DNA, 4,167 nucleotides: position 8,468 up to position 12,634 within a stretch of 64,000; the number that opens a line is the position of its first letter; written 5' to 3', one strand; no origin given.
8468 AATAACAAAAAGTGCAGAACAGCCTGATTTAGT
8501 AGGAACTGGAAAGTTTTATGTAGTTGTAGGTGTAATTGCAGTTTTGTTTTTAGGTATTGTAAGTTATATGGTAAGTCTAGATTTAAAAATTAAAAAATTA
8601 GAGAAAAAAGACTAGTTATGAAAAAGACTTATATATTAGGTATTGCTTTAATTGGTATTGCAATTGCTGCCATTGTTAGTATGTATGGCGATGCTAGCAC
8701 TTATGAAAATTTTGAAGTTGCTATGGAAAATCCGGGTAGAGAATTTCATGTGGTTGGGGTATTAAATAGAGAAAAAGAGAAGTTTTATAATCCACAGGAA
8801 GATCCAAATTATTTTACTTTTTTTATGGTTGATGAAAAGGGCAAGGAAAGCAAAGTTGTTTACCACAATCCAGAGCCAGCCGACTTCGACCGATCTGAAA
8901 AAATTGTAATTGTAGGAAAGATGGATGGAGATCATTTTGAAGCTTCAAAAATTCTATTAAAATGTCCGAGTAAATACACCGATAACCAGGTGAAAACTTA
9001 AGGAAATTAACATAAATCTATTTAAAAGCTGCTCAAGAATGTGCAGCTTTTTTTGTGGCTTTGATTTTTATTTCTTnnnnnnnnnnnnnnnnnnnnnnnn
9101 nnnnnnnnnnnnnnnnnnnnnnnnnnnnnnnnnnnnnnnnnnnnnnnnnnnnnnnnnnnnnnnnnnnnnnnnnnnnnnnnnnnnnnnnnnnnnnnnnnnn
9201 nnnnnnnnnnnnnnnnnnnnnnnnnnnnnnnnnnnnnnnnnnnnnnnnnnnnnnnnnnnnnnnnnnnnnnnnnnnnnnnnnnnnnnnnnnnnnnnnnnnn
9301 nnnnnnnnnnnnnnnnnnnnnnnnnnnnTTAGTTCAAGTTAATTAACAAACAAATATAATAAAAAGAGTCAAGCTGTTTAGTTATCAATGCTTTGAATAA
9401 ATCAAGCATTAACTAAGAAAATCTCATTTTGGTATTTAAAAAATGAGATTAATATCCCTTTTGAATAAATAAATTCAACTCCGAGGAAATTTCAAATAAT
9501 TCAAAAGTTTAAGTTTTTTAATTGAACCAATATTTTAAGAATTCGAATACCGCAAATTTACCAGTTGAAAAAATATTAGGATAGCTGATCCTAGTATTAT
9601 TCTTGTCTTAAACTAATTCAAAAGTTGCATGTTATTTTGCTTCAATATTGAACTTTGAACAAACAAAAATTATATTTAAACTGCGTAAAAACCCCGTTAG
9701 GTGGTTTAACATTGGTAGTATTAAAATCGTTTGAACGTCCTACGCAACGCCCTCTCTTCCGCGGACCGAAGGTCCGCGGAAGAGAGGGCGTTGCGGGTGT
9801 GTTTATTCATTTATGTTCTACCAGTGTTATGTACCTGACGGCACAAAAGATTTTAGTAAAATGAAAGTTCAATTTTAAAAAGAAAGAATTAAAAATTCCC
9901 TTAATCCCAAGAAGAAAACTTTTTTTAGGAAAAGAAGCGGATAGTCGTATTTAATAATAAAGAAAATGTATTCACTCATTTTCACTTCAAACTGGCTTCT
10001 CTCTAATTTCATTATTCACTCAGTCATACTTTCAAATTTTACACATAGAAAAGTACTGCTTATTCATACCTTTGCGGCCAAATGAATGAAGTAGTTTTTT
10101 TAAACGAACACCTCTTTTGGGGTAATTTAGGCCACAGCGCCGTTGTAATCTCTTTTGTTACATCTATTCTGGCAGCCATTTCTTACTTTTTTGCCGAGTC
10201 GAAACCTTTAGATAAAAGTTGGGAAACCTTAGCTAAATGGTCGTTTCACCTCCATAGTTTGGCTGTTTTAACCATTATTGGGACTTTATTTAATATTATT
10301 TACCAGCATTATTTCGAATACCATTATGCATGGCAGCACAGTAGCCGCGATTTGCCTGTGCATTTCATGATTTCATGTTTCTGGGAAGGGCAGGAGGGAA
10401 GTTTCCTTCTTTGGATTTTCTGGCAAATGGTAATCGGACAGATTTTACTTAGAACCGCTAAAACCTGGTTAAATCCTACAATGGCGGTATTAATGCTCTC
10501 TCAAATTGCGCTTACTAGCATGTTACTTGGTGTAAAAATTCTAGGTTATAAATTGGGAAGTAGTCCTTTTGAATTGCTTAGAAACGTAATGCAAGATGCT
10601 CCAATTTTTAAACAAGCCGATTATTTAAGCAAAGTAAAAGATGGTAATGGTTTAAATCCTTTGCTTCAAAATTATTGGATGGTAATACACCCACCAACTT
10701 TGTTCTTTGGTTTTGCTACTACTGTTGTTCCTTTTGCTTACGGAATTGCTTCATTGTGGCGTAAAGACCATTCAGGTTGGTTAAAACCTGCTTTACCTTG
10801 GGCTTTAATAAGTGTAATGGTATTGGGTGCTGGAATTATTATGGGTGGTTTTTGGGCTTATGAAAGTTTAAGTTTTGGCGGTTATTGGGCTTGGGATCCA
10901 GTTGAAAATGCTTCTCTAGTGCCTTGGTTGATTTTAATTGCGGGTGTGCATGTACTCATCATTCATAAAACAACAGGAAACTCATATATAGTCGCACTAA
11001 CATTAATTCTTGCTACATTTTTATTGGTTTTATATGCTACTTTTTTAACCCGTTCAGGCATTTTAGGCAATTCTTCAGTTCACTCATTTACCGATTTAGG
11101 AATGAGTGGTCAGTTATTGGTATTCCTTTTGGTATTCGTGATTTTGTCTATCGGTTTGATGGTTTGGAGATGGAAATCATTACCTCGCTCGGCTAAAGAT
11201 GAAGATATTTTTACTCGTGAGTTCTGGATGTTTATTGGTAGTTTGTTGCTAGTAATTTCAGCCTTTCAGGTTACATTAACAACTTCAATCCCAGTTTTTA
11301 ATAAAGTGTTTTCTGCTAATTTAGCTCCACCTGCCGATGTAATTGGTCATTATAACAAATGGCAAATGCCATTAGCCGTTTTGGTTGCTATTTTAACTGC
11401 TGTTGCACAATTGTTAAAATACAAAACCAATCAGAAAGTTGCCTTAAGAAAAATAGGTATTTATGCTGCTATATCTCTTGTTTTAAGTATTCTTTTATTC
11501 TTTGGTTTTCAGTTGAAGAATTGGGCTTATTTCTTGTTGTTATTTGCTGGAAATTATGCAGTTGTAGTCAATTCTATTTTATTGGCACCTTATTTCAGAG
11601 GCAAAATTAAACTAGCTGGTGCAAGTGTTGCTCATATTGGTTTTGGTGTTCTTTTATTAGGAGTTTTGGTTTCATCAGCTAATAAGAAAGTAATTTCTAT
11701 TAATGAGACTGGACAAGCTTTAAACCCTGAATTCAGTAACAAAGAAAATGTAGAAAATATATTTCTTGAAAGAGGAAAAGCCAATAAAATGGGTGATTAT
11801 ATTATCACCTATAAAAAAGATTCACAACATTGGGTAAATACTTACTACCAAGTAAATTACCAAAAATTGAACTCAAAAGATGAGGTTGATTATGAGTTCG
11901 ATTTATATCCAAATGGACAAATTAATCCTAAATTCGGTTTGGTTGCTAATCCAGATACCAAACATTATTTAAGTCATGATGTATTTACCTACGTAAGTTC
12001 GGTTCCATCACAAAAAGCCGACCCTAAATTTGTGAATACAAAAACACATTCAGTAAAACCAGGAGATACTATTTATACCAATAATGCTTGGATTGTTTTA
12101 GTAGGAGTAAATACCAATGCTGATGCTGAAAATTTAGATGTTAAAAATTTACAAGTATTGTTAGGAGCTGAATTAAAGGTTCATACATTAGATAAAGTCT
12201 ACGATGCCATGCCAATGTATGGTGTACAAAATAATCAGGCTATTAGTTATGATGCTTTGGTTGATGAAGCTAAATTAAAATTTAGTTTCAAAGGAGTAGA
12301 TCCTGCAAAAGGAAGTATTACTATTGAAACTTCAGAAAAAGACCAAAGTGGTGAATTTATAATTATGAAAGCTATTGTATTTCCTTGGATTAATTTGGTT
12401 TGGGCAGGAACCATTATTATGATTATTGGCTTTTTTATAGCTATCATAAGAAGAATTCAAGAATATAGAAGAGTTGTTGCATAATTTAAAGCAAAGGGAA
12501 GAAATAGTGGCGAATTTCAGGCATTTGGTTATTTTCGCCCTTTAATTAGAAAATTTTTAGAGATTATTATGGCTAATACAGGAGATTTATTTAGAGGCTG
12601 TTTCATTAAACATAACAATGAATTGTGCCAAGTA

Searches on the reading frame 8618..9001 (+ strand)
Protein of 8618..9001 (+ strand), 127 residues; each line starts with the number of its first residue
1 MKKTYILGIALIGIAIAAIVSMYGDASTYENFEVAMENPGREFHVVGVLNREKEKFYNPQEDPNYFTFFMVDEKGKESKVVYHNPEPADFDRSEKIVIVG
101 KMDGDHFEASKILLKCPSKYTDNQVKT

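Call 13: search_protein_families(library=pfam, proteins=[window:8618-9001:+])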
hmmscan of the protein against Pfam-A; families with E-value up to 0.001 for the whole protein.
window:8618-9001:+ (127 aa): 1 family
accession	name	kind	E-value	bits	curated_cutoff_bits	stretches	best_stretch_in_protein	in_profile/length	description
PF03100.22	CcmE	-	9e-12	45.7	24.6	1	37-122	16-98/99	CcmE domain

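Call 41: find_encoding_contigs(protein=window:8618-9001:+, flank=2500, max_places=10)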
Protein window:8618-9001:+ (127 aa): 23 contigs read that carry it; 10 places shown.
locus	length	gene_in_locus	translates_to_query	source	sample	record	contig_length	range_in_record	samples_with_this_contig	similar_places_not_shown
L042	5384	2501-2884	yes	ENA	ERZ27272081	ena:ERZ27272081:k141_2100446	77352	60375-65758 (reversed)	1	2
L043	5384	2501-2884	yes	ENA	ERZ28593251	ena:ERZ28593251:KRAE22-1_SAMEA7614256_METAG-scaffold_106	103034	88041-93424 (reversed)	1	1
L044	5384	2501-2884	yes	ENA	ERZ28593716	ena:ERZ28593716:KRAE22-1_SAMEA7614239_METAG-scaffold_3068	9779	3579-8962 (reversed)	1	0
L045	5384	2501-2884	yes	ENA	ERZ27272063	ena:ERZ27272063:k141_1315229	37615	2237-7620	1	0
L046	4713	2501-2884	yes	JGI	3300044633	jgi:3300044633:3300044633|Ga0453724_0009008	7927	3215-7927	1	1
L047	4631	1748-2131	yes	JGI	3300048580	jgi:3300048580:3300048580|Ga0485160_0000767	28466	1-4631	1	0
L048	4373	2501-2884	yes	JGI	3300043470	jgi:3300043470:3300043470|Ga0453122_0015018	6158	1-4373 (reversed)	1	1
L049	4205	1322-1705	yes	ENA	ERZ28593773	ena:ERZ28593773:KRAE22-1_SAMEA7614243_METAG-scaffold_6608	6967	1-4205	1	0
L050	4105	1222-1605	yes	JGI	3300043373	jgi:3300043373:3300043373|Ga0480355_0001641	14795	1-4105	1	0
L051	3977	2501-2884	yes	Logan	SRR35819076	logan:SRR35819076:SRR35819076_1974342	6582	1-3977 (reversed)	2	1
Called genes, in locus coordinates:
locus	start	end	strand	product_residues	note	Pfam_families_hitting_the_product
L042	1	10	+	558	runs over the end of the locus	PF05960:DUF885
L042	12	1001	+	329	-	PF07719:TPR_2 (faint), PF00515:TPR_1 (faint), PF13174:TPR_6 (faint), PF13181:TPR_8 (faint)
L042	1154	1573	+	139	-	PF09917:DUF2147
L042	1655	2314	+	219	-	PF01578:Cytochrom_C_asm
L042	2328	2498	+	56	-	PF20077:CcmD_alt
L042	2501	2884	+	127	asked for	PF03100:CcmE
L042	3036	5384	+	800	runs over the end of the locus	PF01578:Cytochrom_C_asm, PF16327:CcmF_C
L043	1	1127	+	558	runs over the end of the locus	PF05960:DUF885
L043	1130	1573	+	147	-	PF09917:DUF2147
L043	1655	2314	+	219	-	PF01578:Cytochrom_C_asm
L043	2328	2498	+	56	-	PF20077:CcmD_alt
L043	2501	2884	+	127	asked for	PF03100:CcmE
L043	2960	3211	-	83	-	-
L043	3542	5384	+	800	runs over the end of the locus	PF01578:Cytochrom_C_asm, PF16327:CcmF_C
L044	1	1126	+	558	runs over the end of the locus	PF05960:DUF885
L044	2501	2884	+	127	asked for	PF03100:CcmE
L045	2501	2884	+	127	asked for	PF03100:CcmE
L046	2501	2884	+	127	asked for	PF03100:CcmE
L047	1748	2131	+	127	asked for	PF03100:CcmE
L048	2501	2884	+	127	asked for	PF03100:CcmE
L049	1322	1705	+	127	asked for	PF03100:CcmE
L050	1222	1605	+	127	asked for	PF03100:CcmE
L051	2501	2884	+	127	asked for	PF03100:CcmE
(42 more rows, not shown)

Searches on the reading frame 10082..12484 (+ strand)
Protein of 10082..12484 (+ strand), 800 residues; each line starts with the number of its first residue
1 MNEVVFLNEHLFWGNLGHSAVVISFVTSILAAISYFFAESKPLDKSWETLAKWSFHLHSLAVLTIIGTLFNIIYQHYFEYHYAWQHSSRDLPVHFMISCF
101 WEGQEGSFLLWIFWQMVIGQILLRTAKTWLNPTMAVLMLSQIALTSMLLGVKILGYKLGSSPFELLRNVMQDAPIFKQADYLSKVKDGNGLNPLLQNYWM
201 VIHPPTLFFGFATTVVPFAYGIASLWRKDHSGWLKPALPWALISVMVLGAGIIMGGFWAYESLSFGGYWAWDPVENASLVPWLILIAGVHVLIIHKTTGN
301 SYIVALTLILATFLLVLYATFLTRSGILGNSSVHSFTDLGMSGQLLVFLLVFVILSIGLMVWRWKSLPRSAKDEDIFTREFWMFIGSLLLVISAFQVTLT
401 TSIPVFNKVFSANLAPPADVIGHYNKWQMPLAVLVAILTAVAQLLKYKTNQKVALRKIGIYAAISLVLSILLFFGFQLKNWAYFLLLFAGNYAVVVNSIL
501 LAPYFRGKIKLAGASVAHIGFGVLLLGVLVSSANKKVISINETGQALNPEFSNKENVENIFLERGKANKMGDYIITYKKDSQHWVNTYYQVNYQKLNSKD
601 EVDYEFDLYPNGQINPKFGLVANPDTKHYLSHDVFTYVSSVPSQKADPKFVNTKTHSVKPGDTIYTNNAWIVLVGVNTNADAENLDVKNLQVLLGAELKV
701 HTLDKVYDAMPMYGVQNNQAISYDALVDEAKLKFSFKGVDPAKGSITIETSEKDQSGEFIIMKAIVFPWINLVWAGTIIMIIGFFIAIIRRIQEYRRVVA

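Call 13: search_protein_families(library=pfam, proteins=[window:10082-12484:+])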
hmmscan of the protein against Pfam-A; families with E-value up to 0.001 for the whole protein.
window:10082-12484:+ (800 aa): 2 families
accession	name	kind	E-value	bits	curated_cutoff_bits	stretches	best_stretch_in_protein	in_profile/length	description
PF01578.25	Cytochrom_C_asm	-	3.5e-25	89.3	29.9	1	105-325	5-206/212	Cytochrome C assembly protein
PF16327.10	CcmF_C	-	7.3e-10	39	28.7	1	346-535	1-200/323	Cytochrome c-type biogenesis protein CcmF C-terminal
